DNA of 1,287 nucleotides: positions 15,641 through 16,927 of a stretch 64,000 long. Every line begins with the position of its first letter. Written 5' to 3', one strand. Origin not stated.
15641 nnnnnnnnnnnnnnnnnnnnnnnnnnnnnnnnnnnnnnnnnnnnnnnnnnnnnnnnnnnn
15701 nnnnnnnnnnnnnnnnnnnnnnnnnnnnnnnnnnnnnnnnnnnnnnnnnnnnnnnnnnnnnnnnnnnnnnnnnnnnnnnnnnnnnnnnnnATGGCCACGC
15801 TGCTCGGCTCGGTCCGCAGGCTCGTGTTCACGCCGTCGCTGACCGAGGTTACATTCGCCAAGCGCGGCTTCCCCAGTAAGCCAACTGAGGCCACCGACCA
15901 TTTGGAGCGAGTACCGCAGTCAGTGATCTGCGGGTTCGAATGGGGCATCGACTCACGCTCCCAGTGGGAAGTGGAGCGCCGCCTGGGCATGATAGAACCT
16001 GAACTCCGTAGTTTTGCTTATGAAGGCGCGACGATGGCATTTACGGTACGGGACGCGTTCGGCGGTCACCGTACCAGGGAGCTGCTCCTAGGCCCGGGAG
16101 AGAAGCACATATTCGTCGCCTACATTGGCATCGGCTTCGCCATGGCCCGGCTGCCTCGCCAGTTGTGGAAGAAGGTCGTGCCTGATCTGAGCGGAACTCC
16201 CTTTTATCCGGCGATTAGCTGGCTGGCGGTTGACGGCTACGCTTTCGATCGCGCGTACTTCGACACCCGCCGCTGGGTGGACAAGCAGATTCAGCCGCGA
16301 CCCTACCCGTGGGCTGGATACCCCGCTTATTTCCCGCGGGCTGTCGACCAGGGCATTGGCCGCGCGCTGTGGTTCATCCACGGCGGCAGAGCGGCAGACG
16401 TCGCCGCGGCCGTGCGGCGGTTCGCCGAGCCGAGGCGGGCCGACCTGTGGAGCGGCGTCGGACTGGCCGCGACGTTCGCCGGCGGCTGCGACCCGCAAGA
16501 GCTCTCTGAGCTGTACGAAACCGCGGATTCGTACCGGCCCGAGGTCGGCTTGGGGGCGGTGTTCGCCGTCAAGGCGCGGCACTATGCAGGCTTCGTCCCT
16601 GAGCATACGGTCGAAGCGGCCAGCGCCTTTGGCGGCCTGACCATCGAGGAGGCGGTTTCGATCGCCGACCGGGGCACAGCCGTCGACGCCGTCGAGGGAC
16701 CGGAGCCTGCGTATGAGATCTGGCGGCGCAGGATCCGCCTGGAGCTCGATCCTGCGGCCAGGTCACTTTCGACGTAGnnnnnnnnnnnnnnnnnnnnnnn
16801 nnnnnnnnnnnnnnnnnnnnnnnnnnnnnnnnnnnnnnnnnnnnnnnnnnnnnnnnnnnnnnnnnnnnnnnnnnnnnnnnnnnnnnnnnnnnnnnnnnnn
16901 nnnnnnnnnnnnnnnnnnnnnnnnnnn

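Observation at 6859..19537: Expansion and decay of the UnbL (DUF1702) family: three intact copies plus two remnants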

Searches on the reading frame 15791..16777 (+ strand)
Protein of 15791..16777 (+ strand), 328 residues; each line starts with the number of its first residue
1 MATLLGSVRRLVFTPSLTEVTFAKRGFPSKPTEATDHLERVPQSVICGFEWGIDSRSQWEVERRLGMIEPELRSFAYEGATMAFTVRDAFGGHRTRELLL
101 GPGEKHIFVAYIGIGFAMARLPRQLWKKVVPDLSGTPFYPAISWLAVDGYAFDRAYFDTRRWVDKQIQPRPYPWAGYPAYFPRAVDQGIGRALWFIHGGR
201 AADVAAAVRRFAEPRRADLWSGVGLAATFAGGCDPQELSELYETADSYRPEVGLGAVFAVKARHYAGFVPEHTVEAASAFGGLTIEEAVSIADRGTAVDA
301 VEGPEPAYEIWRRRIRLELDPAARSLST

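Call 7: search_protein_families(library=pfam, proteins=[window:15791-16777:+])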
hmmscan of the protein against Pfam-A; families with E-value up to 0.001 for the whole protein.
window:15791-16777:+ (328 aa): 1 family
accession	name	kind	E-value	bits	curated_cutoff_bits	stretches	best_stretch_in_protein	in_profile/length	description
PF08012.16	DUF1702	-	1.9e-136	454.6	25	1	5-317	2-317/319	Protein of unknown function (DUF1702)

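Call 10: find_encoding_contigs(protein=window:15791-16777:+, flank=10000, max_places=6)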
Protein window:15791-16777:+ (328 aa): 9 contigs read that carry it; 6 places shown.
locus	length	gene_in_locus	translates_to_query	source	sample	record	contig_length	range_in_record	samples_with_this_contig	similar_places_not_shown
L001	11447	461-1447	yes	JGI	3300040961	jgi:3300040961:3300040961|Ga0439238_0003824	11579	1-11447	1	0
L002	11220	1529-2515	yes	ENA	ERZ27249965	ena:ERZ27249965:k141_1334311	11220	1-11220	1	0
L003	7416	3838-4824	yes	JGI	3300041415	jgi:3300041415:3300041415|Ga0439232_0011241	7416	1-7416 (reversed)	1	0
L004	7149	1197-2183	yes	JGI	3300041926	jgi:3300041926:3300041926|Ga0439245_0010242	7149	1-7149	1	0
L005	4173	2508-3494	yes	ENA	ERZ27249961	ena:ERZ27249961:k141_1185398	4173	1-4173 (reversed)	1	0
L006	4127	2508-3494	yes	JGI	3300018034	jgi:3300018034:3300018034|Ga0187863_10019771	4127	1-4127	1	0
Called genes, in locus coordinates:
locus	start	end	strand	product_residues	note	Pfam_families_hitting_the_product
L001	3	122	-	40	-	?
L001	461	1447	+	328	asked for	PF08012:DUF1702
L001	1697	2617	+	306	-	PF08012:DUF1702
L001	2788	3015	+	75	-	-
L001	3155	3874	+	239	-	PF09948:PpoB2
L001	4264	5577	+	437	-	PF00067:p450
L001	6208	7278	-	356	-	PF02627:CMD (weak)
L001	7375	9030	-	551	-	PF00732:GMC_oxred_N, PF00890:FAD_binding_2 (faint), PF01266:DAO, PF07992:Pyr_redox_2 (faint), PF13450:NAD_binding_8 (faint), PF05199:GMC_oxred_C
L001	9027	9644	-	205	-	PF19449:DUF5987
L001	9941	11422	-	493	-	PF07690:MFS_1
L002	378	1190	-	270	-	PF12867:DinB_2 (weak), PF11716:MDMPI_N, PF08608:Wyosine_form (faint)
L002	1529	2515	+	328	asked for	PF08012:DUF1702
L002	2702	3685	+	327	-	PF08012:DUF1702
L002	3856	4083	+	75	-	-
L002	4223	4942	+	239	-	PF09948:PpoB2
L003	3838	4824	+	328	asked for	PF08012:DUF1702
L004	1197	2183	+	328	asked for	PF08012:DUF1702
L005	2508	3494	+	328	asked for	PF08012:DUF1702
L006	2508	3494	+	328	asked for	PF08012:DUF1702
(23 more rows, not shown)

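Call 12: search_protein_families(library=ncbifam, proteins=[window:15791-16777:+], max_evalue=0.01)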
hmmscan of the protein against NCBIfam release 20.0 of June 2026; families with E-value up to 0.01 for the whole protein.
window:15791-16777:+ (328 aa): 0 families

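Call 32: find_homologous_proteins(query=window:15791-16774:+, max_evalue=1e-20)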
Query window:15791-16774:+ (328 aa): 3254 proteins with E <= 1e-20 among 8000 candidates; the best 120 are listed.
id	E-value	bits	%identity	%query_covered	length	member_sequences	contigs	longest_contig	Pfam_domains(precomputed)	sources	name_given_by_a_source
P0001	2.5e-177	607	80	100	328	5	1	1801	PF08012.17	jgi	-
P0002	2.4e-158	545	74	98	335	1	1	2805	PF08012.17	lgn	-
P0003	1.3e-157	542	74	96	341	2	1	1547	PF08012.17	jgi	jgi:hypothetical protein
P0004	5.8e-151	521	70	96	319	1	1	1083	PF08012.17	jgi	jgi:hypothetical protein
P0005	1.2e-148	513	70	99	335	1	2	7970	PF08012.17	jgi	jgi:enediyne biosynthesis protein E2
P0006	1.7e-148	512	69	97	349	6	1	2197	PF08012.17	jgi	-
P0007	1.9e-148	512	69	99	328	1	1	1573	PF08012.17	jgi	-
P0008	2.0e-146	506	71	96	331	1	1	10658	PF08012.17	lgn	-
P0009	7.6e-146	504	69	97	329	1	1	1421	PF08012.17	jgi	jgi:hypothetical protein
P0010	1.4e-145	503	71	96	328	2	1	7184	PF08012.17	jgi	jgi:hypothetical protein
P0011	1.7e-145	503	69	97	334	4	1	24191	PF08012.17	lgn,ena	-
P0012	2.1e-145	502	70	98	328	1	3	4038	PF08012.17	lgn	-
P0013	9.5e-145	500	70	97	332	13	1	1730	PF08012.17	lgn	-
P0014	1.5e-144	499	66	99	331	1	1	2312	PF08012.17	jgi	jgi:enediyne biosynthesis protein E2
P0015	2.9e-144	499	66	98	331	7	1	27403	PF08012.17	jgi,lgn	jgi:hypothetical protein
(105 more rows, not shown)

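Call 42: find_encoding_contigs(protein=P0008, flank=10000, max_places=2)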
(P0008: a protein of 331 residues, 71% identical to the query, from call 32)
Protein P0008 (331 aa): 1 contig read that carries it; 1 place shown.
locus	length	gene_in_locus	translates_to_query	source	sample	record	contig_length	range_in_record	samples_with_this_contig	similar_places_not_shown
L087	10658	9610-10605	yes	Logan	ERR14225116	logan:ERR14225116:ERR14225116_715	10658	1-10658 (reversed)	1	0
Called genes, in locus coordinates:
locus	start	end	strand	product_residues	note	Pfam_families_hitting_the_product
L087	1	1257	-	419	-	?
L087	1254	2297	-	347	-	PF01073:3Beta_HSD, PF01370:Epimerase, PF02719:Polysacc_synt_2, PF04321:RmlD_sub_bind (weak), PF05368:NmrA, PF13460:NAD_binding_10, PF16363:GDP_Man_Dehyd, PF07993:NAD_binding_4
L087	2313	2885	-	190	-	PF01613:Flavin_Reduct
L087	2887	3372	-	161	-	PF13279:4HBT_2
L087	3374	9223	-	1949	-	PF00109:ketoacyl-synt, PF02801:Ketoacyl-synt_C, PF00698:Acyl_transf_1, PF00106:adh_short, PF08659:KR, PF13561:adh_short_C2, PF21089:PKS_DH_N, PF14765:PS-DH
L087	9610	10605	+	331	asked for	PF08012:DUF1702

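Call 43: find_encoding_contigs(protein=P0011, flank=10000, max_places=2)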
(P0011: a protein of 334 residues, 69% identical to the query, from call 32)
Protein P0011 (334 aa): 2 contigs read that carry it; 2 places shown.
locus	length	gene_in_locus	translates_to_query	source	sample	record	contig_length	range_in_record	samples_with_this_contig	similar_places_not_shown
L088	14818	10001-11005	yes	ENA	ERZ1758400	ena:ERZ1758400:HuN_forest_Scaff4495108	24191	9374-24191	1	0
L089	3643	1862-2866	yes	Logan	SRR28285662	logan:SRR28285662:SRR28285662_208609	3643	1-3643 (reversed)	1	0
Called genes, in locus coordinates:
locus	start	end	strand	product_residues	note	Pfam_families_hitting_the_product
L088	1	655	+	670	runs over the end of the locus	-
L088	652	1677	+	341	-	-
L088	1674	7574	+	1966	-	PF00109:ketoacyl-synt, PF02801:Ketoacyl-synt_C, PF00698:Acyl_transf_1, PF00106:adh_short, PF08659:KR, PF13561:adh_short_C2, PF21089:PKS_DH_N, PF14765:PS-DH, +1 more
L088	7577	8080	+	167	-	PF13279:4HBT_2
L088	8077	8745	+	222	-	-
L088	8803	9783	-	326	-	PF08012:DUF1702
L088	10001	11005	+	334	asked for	PF08012:DUF1702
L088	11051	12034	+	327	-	PF08012:DUF1702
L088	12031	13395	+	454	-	PF00067:p450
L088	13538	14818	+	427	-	?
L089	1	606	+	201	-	?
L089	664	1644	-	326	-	PF08012:DUF1702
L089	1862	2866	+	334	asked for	PF08012:DUF1702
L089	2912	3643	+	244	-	?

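Call 44: find_encoding_contigs(protein=P0005, flank=10000, max_places=2)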
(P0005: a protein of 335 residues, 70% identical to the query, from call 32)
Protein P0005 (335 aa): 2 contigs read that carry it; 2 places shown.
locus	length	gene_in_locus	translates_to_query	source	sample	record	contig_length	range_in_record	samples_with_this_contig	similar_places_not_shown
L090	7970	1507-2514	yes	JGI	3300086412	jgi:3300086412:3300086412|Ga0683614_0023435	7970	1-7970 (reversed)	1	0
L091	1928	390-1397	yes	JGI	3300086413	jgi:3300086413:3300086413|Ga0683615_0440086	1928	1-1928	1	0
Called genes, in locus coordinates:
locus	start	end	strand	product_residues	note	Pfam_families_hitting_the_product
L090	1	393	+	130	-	?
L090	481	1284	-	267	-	PF11716:MDMPI_N, PF12867:DinB_2, PF08608:Wyosine_form (weak)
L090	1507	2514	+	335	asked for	PF08012:DUF1702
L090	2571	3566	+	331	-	PF08012:DUF1702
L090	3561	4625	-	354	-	PF01717:Meth_synt_2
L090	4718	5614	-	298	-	PF00486:Trans_reg_C, PF03704:BTAD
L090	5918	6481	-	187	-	PF02627:CMD (weak)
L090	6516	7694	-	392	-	PF08028:Acyl-CoA_dh_2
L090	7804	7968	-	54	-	?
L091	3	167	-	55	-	?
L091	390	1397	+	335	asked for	PF08012:DUF1702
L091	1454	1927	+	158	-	?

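Call 75: predict_structure(alignment_id=A4)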
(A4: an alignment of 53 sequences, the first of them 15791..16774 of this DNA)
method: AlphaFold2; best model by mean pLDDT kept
length: 328 residues; sequences in the alignment: 53
mean_pLDDT: 90.3   pTM: 0.90
mean pLDDT of the five models: 90.3, 90.0, 89.5, 89.3, 88.8
residues with pLDDT >= 90: 236; 70-90: 62; 50-70: 27; < 50: 3
segments of 3 or more residues with pLDDT < 50: none
pLDDT, mean of each block of 10 residues (from residue 1): 57 66 83 89 95 94 97 97 95 94 95 96 90 86 93 95 93 85 96 96 97 97 98 95 97 98 97 98 97 78 80 92 59
secondary structure, 60 per line:
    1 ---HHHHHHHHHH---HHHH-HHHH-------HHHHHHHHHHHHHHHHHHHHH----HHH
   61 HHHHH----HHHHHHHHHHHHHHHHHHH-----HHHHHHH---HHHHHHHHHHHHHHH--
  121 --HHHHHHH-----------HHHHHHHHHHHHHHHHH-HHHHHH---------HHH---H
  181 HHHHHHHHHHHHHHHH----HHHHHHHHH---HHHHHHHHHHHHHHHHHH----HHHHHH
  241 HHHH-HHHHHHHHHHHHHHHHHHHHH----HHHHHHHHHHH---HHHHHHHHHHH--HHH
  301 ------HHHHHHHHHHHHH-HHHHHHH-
elements in order: H4-13 H17-20 H22-25 H33-53 H58-65 H70-88 H94-100 H104-118 H123-129 H141-157 H159-164 H180-196 H201-209 H213-230 H235-244 H246-266 H271-281 H285-295 H307-319 H321-327

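Call 78: fold_search(model_id=the predicted structure, library=pdb)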
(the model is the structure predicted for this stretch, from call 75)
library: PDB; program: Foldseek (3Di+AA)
matches with E <= 10: 526; with E <= 0.001: 0
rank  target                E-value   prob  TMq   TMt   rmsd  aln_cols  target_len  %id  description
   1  8qai_B                4.9e-01  0.21  0.23  0.22  17.1       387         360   14  X-ray crystal structure of a de novo designed single-chain parallel coiled-coil alpha-helical barrel with 7 inner heli (released 2024-07-03)
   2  6vbn_B                5.1e-01  0.03  0.10  0.09  22.1       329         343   11  Crystal Structure of hTDO2 bound to inhibitor GNE1 (released 2020-05-06)
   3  8su4                  5.6e-01  0.08  0.16  0.16  18.3       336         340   14  F198S epi-Isozizaene Synthase: complex with 3 Mg2+, inorganic pyrophosphate, and benzyl triethyl ammonium cation (released 2023-07-26)
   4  7ue2_A                6.4e-01  0.18  0.21  0.22  16.3       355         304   13  Crystal structure of designed helical repeat protein RPB_PLP3_R6 bound to PLPx6 peptide (released 2023-03-29)
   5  6tqy_B                6.9e-01  0.06  0.14  0.15  19.0       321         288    9  Crystal structure of ribonucleotide reductase NrdF L61G variant from Bacillus anthracis anaerobically soaked with Fe(I (released 2020-04-15)
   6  4xmz                  7.2e-01  0.25  0.27  0.13  14.5       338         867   14  Crystal Structure of Met260Ala mutant of E. coli Aminopeptidase N in complex with 2,4-diaminobutyric acid (released 2016-01-27)
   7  9dze_K                7.5e-01  0.16  0.23  0.24  17.0       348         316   16  Computationally Designed Bifaceted Protein Nanomaterial pD5-14 (released 2024-10-30)
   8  7z3d_A                7.5e-01  0.06  0.13  0.14  20.4       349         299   10  XFEL structure of Class Ib ribonucleotide reductase dimanganese(II) NrdF in complex with oxidized NrdI from Bacillus c (released 2022-09-21)
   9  1uzr_B                8.6e-01  0.06  0.13  0.14  20.2       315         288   12  Crystal Structure of the Class Ib Ribonucleotide Reductase R2F-2 subunit from Mycobacterium tuberculosis (released 2004-07-08)
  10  8dit_C                9.0e-01  0.10  0.17  0.09  25.2       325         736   12  Cryo-EM structure of a HOPS core complex containing Vps33, Vps16, and Vps18 (released 2022-08-31)
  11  6axn                  9.0e-01  0.07  0.15  0.15  18.4       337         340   14  F95C Epi-isozizaene synthase (released 2017-10-18)
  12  4bmr_B                9.0e-01  0.06  0.14  0.15  20.4       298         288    8  Crystal Structure of Ribonucleotide Reductase apo-NrdF from Bacillus cereus (space group P21) (released 2014-03-19)
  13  8d00                  9.4e-01  0.12  0.19  0.20  16.6       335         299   11  Structure of the Arabidopsis thaliana SPIRAL2 TOG domain (released 2023-11-29)
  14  8su3                  9.4e-01  0.08  0.17  0.16  18.4       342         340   14  F95S epi-Isozizaene Synthase: complex with 3 Mg2+, inorganic pyrophosphate, and benzyl triethyl ammonium cation (released 2023-07-26)
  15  5mpb_Z                9.8e-01  0.20  0.26  0.12  18.1       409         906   10  26S proteasome in presence of AMP-PNP (s3) (released 2017-03-08)
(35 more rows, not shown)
